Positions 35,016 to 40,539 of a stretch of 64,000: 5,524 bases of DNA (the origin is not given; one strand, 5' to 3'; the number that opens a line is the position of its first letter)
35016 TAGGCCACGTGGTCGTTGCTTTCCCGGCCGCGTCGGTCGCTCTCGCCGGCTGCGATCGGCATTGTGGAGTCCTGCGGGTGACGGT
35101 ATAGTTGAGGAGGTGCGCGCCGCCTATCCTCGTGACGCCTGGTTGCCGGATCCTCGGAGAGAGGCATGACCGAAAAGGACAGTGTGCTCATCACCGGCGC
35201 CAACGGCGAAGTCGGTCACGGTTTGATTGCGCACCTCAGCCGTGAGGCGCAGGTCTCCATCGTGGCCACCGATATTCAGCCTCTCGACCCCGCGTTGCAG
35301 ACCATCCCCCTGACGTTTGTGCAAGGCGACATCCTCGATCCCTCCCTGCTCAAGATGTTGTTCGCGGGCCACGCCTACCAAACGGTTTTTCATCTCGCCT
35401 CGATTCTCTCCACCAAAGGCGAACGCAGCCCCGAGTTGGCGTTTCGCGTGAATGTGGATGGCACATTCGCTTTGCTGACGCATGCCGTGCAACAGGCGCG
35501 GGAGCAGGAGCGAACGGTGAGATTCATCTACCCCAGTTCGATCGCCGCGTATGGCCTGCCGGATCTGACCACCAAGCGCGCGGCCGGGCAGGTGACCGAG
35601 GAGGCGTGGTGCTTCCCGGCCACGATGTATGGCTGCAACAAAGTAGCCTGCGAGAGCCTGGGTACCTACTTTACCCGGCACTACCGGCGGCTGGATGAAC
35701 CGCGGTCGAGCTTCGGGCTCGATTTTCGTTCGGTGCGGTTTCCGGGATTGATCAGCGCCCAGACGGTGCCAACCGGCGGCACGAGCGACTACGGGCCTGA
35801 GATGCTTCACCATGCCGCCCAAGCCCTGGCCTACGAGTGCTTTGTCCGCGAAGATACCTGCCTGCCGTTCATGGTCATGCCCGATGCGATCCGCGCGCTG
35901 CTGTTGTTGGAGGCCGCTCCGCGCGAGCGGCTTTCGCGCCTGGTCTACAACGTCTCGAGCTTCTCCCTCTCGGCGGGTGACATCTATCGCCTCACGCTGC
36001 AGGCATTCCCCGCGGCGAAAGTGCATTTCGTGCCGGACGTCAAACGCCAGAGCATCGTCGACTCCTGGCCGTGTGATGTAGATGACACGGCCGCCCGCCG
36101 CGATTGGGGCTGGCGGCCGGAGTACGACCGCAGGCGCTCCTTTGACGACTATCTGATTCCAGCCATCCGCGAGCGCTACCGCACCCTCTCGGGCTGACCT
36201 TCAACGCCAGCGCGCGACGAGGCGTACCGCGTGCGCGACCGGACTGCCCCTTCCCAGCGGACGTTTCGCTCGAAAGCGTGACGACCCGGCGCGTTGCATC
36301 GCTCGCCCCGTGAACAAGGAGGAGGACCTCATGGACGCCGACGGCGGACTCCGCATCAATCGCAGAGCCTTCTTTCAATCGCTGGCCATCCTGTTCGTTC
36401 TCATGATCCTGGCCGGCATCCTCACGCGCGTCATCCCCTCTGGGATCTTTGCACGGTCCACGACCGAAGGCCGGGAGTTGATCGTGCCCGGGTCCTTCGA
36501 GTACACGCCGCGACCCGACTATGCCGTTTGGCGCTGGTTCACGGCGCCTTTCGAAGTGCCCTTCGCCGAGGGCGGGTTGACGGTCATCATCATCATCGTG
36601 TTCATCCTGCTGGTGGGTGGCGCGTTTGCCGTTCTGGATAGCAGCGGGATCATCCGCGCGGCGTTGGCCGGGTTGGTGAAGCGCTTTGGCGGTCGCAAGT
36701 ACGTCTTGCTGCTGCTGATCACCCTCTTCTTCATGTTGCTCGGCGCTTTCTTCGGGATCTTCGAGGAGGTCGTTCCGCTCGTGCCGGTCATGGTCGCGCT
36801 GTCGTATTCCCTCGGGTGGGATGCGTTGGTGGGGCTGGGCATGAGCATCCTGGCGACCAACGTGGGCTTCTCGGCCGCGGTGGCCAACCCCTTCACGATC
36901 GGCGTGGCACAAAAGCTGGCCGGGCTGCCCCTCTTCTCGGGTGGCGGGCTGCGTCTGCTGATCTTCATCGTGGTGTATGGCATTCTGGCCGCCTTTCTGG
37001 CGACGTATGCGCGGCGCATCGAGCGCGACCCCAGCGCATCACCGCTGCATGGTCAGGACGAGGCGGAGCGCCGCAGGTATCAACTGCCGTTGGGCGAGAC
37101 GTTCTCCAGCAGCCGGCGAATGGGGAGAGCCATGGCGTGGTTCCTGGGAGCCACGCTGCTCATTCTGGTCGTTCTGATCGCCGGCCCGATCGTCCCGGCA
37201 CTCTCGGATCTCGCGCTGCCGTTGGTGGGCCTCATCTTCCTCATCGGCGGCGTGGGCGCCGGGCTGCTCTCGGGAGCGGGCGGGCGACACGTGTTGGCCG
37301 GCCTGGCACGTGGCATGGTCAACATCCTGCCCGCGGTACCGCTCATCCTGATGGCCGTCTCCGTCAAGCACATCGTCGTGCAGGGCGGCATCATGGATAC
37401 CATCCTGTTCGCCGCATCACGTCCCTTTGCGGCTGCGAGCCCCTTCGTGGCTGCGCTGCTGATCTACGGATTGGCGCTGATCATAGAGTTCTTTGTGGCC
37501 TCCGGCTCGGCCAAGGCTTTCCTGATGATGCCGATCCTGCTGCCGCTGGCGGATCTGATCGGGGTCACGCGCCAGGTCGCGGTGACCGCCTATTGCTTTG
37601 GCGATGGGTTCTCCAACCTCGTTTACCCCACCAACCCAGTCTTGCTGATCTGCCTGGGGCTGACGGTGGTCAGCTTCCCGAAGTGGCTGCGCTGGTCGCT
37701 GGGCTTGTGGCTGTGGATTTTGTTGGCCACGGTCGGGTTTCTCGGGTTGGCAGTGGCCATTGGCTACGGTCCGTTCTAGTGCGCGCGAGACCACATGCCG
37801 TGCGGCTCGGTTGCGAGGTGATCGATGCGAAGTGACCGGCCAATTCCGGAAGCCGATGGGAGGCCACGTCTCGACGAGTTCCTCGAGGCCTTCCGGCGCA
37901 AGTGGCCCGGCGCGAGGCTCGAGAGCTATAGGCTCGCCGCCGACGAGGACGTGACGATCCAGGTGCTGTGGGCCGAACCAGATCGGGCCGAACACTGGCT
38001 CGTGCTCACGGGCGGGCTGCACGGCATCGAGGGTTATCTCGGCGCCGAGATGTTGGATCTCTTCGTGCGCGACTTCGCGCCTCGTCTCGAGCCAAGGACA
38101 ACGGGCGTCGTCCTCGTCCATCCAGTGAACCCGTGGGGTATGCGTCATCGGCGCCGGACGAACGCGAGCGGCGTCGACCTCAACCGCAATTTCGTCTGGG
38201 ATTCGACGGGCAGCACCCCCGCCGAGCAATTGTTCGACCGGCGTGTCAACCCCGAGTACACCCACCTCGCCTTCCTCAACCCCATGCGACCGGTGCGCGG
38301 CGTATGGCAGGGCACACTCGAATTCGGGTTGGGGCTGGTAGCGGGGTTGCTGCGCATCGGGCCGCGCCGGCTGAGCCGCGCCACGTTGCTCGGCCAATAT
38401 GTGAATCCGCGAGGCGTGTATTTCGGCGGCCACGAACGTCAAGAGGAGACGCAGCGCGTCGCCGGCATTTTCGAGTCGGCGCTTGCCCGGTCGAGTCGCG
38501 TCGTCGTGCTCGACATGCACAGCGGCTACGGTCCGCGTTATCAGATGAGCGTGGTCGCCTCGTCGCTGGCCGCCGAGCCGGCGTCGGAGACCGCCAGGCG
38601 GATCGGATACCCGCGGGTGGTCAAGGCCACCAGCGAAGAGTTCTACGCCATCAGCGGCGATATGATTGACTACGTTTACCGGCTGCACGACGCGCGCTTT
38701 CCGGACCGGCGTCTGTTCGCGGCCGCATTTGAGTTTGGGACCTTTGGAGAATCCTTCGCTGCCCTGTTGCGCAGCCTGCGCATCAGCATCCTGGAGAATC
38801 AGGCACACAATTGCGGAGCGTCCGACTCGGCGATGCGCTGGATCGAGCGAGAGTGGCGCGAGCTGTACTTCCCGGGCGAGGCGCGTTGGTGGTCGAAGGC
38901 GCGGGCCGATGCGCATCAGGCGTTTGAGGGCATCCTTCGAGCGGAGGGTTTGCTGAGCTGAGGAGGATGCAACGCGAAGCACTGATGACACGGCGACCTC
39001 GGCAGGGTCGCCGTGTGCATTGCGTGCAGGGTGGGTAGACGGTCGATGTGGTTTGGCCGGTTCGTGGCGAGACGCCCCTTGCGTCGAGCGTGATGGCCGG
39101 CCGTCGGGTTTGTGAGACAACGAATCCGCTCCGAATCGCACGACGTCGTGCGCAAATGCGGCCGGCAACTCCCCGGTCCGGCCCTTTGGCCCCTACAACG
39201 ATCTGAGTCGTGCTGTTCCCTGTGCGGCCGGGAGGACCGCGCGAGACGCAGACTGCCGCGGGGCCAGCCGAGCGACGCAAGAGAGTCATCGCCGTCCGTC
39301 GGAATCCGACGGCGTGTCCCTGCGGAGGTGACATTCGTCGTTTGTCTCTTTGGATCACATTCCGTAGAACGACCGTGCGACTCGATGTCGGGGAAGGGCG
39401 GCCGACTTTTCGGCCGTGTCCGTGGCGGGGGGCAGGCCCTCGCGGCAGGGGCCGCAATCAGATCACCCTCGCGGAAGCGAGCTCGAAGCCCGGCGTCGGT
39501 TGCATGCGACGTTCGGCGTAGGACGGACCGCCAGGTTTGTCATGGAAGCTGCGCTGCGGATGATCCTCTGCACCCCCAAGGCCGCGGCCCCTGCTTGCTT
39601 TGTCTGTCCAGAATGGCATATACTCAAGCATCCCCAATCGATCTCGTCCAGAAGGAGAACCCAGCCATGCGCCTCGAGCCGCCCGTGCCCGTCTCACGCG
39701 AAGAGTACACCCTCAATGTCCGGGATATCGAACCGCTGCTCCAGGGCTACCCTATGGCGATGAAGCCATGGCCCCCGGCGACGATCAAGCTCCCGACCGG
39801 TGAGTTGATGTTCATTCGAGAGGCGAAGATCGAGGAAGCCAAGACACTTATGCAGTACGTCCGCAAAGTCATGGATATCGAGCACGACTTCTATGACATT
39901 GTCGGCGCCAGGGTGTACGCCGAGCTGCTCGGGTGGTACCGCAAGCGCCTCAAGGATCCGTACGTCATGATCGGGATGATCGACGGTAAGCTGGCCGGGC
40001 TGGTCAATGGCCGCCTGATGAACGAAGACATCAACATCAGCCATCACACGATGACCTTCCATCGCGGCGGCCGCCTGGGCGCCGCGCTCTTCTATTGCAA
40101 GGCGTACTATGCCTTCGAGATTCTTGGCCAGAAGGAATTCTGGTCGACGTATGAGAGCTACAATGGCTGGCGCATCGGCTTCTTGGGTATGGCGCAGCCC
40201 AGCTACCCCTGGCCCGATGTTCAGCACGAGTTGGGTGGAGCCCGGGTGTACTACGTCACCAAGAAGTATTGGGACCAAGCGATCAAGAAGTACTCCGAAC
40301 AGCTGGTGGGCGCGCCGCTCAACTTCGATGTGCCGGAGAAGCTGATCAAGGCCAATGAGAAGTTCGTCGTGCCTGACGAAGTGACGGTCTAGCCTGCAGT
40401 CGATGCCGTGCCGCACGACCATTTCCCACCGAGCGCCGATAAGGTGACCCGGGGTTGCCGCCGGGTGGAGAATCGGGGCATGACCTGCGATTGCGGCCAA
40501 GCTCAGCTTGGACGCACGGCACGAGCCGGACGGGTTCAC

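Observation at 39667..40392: Paralogous pair of atypical GNAT-like proteins, each next to a cyclase paralog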

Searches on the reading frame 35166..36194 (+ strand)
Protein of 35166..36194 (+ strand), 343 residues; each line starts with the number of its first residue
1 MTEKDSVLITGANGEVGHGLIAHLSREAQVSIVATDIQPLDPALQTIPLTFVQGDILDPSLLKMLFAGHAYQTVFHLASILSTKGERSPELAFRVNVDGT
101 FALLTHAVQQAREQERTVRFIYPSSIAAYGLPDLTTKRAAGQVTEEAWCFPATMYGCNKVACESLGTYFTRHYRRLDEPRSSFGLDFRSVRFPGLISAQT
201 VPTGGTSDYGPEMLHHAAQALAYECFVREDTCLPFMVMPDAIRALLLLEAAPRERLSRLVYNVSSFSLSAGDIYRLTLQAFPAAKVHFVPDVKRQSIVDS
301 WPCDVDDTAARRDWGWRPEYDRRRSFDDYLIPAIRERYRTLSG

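Call 12: search_protein_families(library=pfam, proteins=[window:35166-36194:+], max_evalue=0.001)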
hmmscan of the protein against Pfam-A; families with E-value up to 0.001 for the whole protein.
window:35166-36194:+ (343 aa): 6 families
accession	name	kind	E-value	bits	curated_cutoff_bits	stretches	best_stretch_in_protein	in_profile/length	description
PF01370.27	Epimerase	-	9e-21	74.8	20.9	1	7-263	1-239/240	NAD dependent epimerase/dehydratase family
PF16363.11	GDP_Man_Dehyd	-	4.5e-15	56.4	27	1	8-173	1-171/332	GDP-mannose 4,6 dehydratase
PF01073.25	3Beta_HSD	-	4.2e-09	36.3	22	1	8-155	1-146/280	3-beta hydroxysteroid dehydrogenase/isomerase family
PF04321.23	RmlD_sub_bind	-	1.5e-07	31.2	27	1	7-164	3-134/287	RmlD substrate binding domain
PF13460.12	NAD_binding_10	-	4.8e-06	27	27.2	1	11-130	1-103/184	NAD(P)H-binding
PF02719.21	Polysacc_synt_2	-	0.00027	20.7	20.2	0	7-110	1-118/293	Polysaccharide biosynthesis protein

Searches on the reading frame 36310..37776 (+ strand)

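Call 12: search_protein_families(library=pfam, proteins=[window:36310-37776:+], max_evalue=0.001)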
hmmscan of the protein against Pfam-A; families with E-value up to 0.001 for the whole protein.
window:36310-37776:+ (489 aa): 2 families
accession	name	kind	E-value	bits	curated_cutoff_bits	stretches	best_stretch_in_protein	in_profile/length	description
PF03606.21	DcuC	-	3.4e-68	230.7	23.1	1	24-479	4-457/461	C4-dicarboxylate anaerobic carrier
PF03806.19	ABG_transport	-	0.00028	19.7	27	1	376-451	374-452/502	AbgT putative transporter family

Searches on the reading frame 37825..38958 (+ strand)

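Call 4: search_protein_families(library=pfam, proteins=[window:37825-38958:+], max_evalue=0.1)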
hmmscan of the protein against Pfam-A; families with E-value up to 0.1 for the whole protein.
window:37825-38958:+ (378 aa): 3 families
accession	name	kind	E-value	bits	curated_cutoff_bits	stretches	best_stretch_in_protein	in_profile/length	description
PF10994.13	DUF2817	-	1.2e-55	189.8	23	1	29-358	20-337/341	Protein of unknown function (DUF2817)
PF24827.1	AstE_AspA_cat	-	1.5e-09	38.2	25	1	59-137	5-78/192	Succinylglutamate desuccinylase/Aspartoacylase catalytic domain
PF00246.29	Peptidase_M14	-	8.7e-05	22.7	21.6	1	108-131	114-143/286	Zinc carboxypeptidase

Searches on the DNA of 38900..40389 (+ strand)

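Call 63: search_rna_families(sources=[L001, L035, L036, L042, L005, L006, L020], threshold=gathering)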
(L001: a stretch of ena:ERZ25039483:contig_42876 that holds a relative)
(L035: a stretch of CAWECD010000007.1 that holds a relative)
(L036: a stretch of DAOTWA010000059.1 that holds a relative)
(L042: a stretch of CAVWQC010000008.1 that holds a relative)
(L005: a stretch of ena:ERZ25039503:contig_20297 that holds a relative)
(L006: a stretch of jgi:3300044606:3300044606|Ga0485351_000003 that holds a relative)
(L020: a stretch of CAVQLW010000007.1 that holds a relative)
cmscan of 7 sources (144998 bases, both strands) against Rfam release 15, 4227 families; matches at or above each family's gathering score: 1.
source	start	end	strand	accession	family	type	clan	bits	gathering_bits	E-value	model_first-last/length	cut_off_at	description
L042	12918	12990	+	RF00005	tRNA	Gene; tRNA;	CL00001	69.5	29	9.5e-13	1-71/71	no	tRNA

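Call 64: search_rna_families(source=window, start=38900, end=39720, threshold=evalue, max_evalue=1)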
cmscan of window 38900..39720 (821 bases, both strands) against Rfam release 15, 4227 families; matches with E-value up to 1: 0.
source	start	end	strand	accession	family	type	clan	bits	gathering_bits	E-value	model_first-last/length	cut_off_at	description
